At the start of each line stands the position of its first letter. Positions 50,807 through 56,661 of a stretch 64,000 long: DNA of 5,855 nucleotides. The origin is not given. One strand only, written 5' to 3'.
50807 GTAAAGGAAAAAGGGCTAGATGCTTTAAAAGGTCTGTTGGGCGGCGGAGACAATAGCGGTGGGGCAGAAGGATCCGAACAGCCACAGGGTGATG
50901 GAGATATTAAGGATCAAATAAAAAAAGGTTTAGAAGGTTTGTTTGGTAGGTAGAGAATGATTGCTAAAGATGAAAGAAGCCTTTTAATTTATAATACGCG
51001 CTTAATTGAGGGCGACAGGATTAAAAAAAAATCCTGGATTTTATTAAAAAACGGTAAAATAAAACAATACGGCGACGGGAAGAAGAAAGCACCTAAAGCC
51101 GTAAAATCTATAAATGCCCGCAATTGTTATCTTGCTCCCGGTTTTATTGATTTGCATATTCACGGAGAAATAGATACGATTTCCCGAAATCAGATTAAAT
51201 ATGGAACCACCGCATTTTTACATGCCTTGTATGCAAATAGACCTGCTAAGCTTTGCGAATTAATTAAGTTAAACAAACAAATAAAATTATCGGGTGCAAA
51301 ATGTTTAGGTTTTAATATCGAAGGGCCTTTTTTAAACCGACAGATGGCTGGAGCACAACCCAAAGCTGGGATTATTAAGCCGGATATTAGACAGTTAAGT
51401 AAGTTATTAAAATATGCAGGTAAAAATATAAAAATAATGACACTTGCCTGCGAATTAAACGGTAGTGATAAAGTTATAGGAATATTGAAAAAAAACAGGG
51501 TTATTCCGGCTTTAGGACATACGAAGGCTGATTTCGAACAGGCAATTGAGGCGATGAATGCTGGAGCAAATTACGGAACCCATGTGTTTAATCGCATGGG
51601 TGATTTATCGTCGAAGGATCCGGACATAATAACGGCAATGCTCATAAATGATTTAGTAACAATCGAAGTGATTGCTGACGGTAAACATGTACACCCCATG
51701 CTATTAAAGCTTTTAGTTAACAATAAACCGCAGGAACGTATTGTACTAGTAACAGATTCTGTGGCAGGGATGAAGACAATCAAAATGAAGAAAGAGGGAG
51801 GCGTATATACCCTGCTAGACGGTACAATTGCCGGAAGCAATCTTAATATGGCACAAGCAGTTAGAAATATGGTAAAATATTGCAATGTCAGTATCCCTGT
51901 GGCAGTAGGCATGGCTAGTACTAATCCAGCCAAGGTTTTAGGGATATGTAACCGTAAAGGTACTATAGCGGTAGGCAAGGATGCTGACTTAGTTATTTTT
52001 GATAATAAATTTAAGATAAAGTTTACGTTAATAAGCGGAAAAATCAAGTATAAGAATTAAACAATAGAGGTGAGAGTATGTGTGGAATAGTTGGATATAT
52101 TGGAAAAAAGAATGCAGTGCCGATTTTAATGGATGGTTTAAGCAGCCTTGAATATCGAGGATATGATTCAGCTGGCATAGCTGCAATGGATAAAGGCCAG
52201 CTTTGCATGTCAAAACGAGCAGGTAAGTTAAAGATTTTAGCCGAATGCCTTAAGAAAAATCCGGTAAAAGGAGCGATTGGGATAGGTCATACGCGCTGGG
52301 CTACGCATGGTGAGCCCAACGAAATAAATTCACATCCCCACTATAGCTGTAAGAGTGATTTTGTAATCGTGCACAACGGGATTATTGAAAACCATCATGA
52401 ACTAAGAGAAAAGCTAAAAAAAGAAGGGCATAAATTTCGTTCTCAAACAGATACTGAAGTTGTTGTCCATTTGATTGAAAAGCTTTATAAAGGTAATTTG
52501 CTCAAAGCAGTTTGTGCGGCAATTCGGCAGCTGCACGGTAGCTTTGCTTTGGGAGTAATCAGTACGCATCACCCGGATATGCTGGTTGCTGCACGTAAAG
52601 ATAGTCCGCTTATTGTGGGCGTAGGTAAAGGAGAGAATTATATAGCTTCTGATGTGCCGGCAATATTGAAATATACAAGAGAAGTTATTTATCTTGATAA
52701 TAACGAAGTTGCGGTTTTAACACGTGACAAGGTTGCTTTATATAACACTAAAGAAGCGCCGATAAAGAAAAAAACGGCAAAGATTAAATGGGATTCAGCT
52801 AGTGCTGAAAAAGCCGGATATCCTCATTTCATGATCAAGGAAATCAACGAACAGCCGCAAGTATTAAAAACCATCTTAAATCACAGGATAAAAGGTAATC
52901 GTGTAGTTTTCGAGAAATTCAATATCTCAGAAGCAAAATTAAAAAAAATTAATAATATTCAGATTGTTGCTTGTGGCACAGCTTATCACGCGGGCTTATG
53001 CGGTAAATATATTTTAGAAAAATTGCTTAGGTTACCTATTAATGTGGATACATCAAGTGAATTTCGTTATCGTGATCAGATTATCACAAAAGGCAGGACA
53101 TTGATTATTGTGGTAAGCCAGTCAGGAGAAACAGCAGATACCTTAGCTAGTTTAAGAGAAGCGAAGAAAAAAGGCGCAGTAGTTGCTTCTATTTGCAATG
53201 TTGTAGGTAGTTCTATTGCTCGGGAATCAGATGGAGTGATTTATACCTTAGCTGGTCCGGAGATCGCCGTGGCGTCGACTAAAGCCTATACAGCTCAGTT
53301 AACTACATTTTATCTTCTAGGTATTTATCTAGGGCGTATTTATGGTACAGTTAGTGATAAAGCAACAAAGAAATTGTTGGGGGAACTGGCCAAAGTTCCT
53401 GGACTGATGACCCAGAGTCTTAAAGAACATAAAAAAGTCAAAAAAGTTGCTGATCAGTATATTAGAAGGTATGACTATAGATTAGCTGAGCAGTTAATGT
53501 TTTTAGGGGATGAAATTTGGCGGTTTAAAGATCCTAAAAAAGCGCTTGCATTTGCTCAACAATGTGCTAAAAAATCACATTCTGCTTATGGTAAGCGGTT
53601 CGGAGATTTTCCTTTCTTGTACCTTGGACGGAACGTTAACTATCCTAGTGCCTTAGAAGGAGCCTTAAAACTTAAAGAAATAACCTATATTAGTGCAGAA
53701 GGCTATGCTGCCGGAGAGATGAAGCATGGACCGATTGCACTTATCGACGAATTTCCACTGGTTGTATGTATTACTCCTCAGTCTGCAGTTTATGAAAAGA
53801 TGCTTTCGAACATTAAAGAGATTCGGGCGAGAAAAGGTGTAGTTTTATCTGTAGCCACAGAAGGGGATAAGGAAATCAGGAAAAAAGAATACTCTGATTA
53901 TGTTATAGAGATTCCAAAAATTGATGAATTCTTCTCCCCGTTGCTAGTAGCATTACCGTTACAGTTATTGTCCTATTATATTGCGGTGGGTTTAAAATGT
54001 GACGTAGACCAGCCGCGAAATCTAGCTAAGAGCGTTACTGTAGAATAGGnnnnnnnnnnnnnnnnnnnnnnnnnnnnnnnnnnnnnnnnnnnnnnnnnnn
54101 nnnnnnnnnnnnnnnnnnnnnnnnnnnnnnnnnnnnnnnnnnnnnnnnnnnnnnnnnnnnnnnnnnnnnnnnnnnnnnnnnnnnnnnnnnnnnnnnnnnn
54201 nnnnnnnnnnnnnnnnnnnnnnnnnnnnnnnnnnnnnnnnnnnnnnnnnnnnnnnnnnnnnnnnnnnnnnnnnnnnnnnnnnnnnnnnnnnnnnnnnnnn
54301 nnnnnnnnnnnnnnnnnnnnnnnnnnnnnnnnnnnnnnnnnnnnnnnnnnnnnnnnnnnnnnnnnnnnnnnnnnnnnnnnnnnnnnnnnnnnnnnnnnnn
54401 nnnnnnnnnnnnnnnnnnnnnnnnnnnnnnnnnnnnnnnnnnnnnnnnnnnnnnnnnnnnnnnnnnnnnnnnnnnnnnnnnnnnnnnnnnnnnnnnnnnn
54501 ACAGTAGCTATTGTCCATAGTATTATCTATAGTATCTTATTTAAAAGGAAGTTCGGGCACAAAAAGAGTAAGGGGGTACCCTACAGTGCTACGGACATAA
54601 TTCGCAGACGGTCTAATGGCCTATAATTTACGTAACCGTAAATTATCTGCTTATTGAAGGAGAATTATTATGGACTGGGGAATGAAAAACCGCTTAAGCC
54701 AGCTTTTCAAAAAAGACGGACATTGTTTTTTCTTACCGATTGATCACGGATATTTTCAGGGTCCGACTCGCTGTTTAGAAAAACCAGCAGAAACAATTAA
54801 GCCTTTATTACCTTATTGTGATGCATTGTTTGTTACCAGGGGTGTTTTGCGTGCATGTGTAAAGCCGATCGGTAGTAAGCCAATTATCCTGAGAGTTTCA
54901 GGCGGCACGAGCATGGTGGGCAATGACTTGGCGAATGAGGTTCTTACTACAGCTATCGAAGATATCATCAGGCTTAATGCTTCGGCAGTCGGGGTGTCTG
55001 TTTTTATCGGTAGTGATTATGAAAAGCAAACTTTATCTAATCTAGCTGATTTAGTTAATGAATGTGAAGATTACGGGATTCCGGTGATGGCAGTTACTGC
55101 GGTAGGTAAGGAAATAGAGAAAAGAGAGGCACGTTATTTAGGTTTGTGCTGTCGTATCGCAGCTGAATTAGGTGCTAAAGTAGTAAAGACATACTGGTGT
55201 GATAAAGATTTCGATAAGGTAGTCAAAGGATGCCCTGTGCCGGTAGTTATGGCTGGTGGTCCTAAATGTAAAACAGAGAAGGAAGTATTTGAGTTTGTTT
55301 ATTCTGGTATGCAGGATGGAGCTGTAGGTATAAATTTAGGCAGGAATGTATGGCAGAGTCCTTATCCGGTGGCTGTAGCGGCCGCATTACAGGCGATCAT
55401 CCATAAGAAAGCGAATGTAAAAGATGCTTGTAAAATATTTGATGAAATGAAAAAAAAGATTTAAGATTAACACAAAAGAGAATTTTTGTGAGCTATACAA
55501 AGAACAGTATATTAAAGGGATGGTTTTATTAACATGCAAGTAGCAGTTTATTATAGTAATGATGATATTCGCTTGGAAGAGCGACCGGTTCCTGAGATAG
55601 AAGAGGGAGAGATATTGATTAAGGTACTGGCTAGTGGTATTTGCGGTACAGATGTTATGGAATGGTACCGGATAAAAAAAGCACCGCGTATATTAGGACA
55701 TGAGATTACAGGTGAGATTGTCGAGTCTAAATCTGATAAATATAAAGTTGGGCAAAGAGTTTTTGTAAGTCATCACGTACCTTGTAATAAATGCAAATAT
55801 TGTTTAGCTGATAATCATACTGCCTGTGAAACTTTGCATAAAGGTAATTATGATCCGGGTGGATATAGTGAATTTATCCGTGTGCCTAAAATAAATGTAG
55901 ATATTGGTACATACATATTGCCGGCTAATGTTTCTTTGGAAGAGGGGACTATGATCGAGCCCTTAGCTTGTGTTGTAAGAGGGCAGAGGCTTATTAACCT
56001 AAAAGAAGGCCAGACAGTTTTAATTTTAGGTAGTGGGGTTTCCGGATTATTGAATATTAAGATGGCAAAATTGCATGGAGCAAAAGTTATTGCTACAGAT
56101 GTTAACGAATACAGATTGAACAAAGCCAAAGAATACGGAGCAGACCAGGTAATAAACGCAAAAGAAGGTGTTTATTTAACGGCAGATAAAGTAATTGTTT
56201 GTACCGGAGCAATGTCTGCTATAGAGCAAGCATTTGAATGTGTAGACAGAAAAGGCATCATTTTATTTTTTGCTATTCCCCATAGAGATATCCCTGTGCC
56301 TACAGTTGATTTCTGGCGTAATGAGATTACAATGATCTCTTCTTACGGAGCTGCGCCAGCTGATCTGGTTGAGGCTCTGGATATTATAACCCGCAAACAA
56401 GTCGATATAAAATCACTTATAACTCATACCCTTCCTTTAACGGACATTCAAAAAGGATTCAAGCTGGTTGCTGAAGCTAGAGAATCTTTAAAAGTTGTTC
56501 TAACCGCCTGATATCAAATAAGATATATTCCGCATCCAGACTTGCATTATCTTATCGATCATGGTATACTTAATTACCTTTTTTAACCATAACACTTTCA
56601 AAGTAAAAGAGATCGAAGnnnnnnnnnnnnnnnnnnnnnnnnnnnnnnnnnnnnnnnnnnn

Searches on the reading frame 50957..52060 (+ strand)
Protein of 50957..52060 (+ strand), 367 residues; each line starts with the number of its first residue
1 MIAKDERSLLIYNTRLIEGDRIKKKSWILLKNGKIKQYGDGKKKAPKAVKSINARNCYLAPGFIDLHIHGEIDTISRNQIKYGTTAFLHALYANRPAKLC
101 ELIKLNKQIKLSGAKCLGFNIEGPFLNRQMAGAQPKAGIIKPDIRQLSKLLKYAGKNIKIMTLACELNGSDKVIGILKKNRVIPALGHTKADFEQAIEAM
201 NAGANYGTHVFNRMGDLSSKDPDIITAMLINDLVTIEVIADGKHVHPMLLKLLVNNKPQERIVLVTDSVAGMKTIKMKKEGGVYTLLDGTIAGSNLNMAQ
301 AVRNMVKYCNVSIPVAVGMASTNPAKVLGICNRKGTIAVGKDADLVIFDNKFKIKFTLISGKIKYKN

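Call 38: search_protein_families(library=pfam, proteins=[window:50957-52060:+], max_evalue=0.00001)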
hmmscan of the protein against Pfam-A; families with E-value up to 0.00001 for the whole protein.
window:50957-52060:+ (367 aa): 2 families
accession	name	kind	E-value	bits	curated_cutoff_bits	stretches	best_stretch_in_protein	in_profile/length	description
PF01979.26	Amidohydro_1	-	1.4e-23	84.2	25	1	58-363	1-344/345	Amidohydrolase family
PF07969.17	Amidohydro_3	-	2.1e-14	54.3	29.7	1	311-350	407-446/472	Amidohydrolase family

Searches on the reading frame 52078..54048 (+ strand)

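Call 38: search_protein_families(library=pfam, proteins=[window:52078-54048:+], max_evalue=0.00001)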
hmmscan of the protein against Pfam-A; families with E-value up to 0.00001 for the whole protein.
window:52078-54048:+ (656 aa): 4 families
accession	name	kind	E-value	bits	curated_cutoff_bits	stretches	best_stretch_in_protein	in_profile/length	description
PF01380.27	SIS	-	1e-47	161.6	25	2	288-415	2-129/131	SIS domain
PF13522.11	GATase_6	-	1.6e-22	80.3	27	1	64-191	9-129/130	Glutamine amidotransferase domain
PF13537.11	GATase_7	-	3.8e-18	66.1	25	1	85-197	13-122/123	Glutamine amidotransferase domain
PF13230.11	GATase_4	-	5.1e-06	26.1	23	1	46-139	52-144/272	Glutamine amidotransferases class-II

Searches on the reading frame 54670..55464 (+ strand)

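Call 38: search_protein_families(library=pfam, proteins=[window:54670-55464:+], max_evalue=0.00001)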
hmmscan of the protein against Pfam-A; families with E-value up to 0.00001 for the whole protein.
window:54670-55464:+ (264 aa): 1 family
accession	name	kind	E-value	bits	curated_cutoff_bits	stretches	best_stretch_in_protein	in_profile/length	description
PF01791.15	DeoC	-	5.5e-28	98.6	23.8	1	21-230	3-229/229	DeoC/LacD family aldolase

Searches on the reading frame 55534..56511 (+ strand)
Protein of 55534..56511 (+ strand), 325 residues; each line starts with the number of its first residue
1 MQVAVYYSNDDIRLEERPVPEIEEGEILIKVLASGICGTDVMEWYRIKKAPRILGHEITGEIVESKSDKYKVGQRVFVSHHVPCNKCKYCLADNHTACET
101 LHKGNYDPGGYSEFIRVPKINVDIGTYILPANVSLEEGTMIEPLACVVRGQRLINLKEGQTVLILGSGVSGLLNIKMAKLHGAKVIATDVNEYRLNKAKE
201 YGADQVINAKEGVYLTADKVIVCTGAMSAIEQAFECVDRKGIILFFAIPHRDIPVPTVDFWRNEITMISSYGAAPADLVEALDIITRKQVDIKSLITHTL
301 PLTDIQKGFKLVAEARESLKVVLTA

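Call 38: search_protein_families(library=pfam, proteins=[window:55534-56511:+], max_evalue=0.00001)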
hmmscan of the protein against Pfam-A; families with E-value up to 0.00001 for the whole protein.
window:55534-56511:+ (325 aa): 5 families
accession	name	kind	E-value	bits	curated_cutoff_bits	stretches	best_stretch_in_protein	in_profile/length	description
PF08240.17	ADH_N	-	3.7e-23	82.2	23.5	1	24-119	2-96/104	Alcohol dehydrogenase GroES-like domain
PF00107.32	ADH_zinc_N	-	1.2e-21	77.4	31.8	1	171-286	3-128/129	Zinc-binding dehydrogenase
PF01262.27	AlaDh_PNT_C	-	4e-07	30.1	23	1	161-206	30-76/214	Alanine dehydrogenase/PNT, C-terminal domain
PF16912.11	Glu_dehyd_C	-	2e-06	27.9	34.9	1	142-322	8-208/211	Glucose dehydrogenase C-terminus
PF16884.10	ADH_N_2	-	8.2e-06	26.1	31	0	8-77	14-89/108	N-terminal domain of oxidoreductase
